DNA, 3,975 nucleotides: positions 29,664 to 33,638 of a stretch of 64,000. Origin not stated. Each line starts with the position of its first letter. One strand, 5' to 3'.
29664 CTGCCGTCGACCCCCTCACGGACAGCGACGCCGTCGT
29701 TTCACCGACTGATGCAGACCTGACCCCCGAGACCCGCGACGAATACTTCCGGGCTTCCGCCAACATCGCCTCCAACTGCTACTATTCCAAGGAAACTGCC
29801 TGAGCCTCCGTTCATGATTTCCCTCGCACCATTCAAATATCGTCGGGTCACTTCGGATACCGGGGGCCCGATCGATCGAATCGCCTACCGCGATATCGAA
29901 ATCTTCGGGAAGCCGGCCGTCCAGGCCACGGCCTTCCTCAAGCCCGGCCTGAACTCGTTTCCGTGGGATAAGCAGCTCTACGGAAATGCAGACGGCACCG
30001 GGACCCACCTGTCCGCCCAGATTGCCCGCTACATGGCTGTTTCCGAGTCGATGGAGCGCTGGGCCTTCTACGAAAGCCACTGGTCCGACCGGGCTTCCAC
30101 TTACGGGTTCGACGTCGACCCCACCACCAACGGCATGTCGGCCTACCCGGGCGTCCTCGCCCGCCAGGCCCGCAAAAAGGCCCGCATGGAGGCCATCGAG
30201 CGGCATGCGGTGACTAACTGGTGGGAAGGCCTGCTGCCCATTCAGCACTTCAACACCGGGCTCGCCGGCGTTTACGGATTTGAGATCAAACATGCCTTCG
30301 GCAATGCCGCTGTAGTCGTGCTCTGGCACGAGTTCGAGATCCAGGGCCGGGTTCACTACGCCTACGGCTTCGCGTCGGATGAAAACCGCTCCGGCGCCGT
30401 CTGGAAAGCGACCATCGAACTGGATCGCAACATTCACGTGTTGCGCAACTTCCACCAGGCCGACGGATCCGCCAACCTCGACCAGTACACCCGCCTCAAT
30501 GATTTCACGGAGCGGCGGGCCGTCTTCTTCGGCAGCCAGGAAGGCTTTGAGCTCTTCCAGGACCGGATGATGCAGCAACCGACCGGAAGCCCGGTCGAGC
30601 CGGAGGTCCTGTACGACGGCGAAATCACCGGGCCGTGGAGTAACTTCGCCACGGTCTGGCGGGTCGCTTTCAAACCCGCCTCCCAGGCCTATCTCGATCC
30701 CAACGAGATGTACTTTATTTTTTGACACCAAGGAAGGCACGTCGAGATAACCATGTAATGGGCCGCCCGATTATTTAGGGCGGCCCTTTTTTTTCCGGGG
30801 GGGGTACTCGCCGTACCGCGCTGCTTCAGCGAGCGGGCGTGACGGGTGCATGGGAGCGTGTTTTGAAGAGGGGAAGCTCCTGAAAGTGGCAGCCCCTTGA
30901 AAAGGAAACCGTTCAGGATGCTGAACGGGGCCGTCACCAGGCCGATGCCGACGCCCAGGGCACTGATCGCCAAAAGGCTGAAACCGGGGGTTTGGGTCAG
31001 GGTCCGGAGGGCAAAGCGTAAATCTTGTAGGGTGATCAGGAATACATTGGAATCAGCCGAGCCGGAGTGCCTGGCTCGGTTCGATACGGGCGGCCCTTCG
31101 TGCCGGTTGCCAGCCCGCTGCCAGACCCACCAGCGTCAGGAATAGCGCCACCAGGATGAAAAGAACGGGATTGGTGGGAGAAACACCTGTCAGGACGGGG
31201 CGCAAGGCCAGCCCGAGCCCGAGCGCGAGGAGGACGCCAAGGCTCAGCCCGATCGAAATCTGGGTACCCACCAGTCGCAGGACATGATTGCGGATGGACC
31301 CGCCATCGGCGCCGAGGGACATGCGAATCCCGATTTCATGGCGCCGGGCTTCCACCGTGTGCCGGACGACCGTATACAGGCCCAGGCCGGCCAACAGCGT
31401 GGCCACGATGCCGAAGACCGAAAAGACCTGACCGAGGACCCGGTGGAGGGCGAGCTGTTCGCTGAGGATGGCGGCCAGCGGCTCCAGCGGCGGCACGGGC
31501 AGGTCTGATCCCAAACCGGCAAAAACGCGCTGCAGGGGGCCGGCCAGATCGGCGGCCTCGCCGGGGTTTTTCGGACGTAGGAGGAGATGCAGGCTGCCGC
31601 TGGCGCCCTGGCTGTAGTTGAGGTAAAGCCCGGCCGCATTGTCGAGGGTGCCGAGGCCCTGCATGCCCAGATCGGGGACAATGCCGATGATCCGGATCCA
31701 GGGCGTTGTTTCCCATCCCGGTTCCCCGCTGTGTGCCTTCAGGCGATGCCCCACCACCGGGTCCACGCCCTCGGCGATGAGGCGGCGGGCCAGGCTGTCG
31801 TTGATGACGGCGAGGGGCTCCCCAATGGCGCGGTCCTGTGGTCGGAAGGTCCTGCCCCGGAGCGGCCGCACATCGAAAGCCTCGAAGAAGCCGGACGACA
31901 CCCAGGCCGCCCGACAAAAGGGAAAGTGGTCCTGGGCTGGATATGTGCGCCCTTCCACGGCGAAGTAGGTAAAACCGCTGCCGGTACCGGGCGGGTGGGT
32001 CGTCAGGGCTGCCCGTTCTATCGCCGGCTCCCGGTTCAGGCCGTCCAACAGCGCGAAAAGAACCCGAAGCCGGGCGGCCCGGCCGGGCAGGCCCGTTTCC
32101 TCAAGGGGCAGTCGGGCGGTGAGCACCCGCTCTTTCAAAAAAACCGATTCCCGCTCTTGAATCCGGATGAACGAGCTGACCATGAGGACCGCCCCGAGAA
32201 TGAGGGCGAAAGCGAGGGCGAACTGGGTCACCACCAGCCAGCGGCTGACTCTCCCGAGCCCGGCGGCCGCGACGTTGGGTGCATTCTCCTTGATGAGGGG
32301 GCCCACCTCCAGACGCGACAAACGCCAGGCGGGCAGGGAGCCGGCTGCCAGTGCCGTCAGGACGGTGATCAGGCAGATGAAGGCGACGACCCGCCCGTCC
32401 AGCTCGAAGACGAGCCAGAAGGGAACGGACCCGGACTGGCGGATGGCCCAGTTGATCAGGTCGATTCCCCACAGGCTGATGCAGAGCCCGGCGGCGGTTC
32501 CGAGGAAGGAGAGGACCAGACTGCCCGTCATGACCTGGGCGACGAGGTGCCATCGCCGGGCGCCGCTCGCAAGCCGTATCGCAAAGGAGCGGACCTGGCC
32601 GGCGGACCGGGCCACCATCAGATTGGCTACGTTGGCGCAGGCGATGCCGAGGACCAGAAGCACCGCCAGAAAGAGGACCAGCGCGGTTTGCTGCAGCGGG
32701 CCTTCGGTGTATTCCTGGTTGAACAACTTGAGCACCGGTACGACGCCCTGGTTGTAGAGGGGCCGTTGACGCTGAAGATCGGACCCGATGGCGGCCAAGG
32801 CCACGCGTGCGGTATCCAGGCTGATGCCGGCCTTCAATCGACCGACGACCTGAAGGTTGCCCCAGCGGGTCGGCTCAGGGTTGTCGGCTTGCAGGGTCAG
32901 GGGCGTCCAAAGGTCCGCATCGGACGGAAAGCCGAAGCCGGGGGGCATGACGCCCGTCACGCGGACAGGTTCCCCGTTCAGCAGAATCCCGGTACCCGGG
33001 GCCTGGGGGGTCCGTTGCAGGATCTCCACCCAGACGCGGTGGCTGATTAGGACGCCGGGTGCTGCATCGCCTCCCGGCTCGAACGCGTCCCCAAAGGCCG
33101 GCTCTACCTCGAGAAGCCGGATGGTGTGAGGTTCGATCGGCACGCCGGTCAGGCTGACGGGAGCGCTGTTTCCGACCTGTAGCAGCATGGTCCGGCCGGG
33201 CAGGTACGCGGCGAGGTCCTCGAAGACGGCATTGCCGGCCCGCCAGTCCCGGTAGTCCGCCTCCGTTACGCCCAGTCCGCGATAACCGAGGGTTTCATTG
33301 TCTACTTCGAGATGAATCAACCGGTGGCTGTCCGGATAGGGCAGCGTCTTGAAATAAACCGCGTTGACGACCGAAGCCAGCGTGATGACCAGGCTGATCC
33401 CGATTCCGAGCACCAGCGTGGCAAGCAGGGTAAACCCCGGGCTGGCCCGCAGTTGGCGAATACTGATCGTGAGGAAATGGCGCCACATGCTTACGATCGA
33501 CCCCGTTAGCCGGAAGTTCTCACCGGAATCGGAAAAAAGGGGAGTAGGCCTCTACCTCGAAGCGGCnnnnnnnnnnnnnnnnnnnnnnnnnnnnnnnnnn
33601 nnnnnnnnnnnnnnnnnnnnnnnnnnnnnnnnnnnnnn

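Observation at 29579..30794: Peptide + minimal stand-alone YcaO cassette: candidate undescribed RiPP-like or protein-backbone-modification system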

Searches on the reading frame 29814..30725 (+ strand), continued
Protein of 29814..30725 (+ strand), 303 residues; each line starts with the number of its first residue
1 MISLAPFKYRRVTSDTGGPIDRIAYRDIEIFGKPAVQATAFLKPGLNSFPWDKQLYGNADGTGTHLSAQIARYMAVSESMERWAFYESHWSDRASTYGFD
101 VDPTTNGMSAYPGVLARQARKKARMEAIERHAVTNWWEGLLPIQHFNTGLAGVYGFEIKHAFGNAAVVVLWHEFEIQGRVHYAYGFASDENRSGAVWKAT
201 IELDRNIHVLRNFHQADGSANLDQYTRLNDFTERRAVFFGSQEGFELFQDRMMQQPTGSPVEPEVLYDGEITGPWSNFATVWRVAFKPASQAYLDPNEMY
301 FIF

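Call 74: find_encoding_contigs(protein=P0233, flank=7000, max_places=1)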
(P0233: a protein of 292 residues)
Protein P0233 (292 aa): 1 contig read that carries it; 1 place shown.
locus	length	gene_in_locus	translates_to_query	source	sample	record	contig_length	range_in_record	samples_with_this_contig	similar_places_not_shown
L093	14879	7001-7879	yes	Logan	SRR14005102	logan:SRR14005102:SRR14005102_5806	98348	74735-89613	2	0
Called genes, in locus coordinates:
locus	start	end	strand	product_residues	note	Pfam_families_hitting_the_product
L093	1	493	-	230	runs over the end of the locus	PF25087:GMPPB_C (faint), PF00132:Hexapep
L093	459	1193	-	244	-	PF00535:Glycos_transf_2 (weak)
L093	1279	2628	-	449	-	-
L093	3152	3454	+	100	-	PF14076:DUF4258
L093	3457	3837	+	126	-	-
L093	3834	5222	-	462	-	PF02518:HATPase_c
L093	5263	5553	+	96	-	-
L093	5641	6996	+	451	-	PF00496:SBP_bac_5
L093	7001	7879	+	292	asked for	PF02624:YcaO (faint)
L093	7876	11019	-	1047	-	PF04851:ResIII (faint), PF00176:SNF2-rel_dom, PF00271:Helicase_C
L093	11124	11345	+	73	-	-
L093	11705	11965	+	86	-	PF13711:DUF4160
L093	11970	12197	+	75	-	PF10387:DUF2442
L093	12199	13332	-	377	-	-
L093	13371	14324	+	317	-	PF01073:3Beta_HSD, PF01370:Epimerase, PF02719:Polysacc_synt_2, PF04321:RmlD_sub_bind, PF07993:NAD_binding_4 (faint), PF13460:NAD_binding_10 (weak), PF16363:GDP_Man_Dehyd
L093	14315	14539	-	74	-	-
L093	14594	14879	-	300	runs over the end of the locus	PF01075:Glyco_transf_9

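Call 75: find_encoding_contigs(protein=P0238, flank=7000, max_places=1)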
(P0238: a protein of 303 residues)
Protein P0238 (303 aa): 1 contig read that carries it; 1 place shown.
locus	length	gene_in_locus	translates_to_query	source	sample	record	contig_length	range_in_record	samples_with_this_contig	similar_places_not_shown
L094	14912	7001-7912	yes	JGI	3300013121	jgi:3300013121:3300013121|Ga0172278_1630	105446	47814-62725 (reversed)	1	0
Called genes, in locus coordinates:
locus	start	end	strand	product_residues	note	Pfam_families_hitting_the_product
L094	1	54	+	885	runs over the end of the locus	PF00675:Peptidase_M16, PF05193:Peptidase_M16_C, PF00675:Peptidase_M16 (weak), PF05193:Peptidase_M16_C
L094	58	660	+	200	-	PF01914:MarC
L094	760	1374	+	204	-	-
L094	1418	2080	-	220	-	PF00160:Pro_isomerase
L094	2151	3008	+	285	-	PF00902:TatC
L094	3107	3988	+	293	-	-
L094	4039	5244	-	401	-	PF02518:HATPase_c, PF14501:HATPase_c_5 (weak)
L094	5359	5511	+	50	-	-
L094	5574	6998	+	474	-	PF00496:SBP_bac_5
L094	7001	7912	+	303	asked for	PF02624:YcaO (faint)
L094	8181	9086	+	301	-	-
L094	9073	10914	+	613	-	-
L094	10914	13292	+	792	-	-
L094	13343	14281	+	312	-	-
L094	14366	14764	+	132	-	PF00076:RRM_1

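Call 77: search_protein_families(library=pfam, proteins=[L094:4039-5244:-, L093:3834-5222:-, L091:3281-5185:-, L092:1170-2672:+, L094:3107-3988:+], max_evalue=0.01)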
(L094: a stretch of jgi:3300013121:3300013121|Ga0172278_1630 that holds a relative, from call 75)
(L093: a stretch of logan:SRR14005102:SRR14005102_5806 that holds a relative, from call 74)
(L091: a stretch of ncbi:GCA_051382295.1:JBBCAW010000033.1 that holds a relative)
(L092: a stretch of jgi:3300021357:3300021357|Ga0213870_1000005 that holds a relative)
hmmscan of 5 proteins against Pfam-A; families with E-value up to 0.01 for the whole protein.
L094:4039-5244:- (401 aa): 5 families
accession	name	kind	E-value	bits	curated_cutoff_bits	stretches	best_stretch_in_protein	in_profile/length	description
PF02518.31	HATPase_c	-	5.2e-14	53.1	26.4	1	292-399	3-109/111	Histidine kinase-, DNA gyrase B-, and HSP90-like ATPase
PF14501.12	HATPase_c_5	-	1e-06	29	22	1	292-381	3-90/102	GHKL domain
PF00512.31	HisKA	-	0.00017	22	26.9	1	171-219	6-59/66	His Kinase A (phospho-acceptor) domain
PF13589.12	HATPase_c_3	-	0.0039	17.6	25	0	298-355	6-62/137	Histidine kinase-, DNA gyrase B-, and HSP90-like ATPase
PF15038.11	Jiraiya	-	0.0065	16.5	27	0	4-49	48-93/169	Jiraiya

L093:3834-5222:- (462 aa): 1 family
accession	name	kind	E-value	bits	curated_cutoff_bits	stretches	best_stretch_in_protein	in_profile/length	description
PF02518.31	HATPase_c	-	3.4e-09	37.6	26.4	1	249-342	2-106/111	Histidine kinase-, DNA gyrase B-, and HSP90-like ATPase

L091:3281-5185:- (634 aa): 4 families
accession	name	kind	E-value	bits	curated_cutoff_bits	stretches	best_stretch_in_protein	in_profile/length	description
PF02518.31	HATPase_c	-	1.6e-23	83.7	26.4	1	273-377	3-109/111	Histidine kinase-, DNA gyrase B-, and HSP90-like ATPase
PF13589.12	HATPase_c_3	-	0.0014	19.1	25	1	276-330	3-55/137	Histidine kinase-, DNA gyrase B-, and HSP90-like ATPase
PF00512.31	HisKA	-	0.0039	17.6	26.9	1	154-201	2-54/66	His Kinase A (phospho-acceptor) domain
PF14501.12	HATPase_c_5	-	0.0096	16.3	22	0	273-364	3-91/102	GHKL domain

L092:1170-2672:+ (500 aa): 1 family
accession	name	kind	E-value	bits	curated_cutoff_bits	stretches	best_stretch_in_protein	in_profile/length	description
PF00496.27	SBP_bac_5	-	4.9e-20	72.4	32.4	1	73-256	1-170/368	Bacterial extracellular solute-binding proteins, family 5 Middle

L094:3107-3988:+ (293 aa): 0 families

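Call 79: find_related_loci(query=A3, collection=metagenome_contigs, flank=5000)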
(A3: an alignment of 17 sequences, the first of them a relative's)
Query A3 (330 aa) in metagenome_contigs; peptide patterns used: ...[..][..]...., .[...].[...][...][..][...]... (x = any residue, [..] = any of these).
258 stretches matched a pattern; 239 encode a relative of the query (tblastn E <= 1e-3); the best 80 are kept; 80 distinct loci.
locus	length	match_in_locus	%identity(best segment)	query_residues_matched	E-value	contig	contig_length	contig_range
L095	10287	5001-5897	38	4-330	6e-64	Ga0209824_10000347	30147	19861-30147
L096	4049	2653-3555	38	2-330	4e-62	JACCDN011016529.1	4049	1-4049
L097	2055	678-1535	39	4-330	2e-61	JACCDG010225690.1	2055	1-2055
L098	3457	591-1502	38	2-330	5e-59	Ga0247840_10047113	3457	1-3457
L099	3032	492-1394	37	4-330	2e-58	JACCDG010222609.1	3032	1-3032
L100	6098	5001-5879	38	4-330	1e-57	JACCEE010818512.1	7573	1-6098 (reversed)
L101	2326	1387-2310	35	1-330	7e-55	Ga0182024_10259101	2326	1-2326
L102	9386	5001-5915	36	4-330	4e-54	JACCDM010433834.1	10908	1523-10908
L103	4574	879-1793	37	4-330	8e-54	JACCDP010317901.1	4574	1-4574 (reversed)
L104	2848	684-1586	32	4-330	4e-53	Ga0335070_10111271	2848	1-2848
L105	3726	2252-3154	33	4-330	2e-52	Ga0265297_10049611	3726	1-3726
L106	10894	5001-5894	36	1-330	2e-52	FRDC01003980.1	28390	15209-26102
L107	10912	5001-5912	35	4-330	4e-52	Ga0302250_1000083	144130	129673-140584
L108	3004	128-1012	35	2-327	1e-51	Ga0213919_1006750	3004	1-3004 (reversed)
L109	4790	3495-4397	32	4-330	7e-51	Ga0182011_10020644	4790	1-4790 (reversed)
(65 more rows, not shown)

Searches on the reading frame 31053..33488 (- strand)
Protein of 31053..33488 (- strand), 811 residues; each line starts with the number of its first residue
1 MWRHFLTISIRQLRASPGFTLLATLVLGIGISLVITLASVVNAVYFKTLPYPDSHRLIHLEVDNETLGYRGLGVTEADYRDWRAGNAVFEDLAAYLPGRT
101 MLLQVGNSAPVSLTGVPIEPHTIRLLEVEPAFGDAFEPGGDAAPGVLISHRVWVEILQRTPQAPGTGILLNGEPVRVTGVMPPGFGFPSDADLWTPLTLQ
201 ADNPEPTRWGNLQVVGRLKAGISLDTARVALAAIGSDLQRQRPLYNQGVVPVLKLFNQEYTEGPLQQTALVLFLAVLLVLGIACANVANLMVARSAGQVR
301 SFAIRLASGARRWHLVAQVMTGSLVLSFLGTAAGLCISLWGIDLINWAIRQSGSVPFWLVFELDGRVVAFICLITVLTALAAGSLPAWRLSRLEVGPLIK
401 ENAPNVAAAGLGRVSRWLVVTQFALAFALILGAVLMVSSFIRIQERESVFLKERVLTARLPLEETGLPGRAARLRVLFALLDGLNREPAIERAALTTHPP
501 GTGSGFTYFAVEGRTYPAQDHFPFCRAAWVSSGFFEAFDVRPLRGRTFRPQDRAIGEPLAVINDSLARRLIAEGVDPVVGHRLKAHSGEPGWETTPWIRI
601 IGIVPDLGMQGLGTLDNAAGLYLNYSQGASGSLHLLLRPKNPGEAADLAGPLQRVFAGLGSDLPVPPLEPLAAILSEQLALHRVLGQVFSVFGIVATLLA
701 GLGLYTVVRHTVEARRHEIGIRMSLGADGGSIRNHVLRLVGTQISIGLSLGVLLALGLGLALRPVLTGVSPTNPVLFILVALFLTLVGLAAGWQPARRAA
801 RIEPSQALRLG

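Call 59: search_protein_families(library=pfam, proteins=[window:31053-33488:-], max_evalue=0.0001)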
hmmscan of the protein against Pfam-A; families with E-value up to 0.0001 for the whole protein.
window:31053-33488:- (811 aa): 2 families
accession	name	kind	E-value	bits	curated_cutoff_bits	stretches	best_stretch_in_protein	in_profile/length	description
PF12704.14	MacB_PCD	-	4.3e-28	99.5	27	2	20-233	1-206/207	MacB-like periplasmic core domain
PF02687.27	FtsX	-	1.4e-20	74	25.5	2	691-804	2-120/120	FtsX-like permease C-terminal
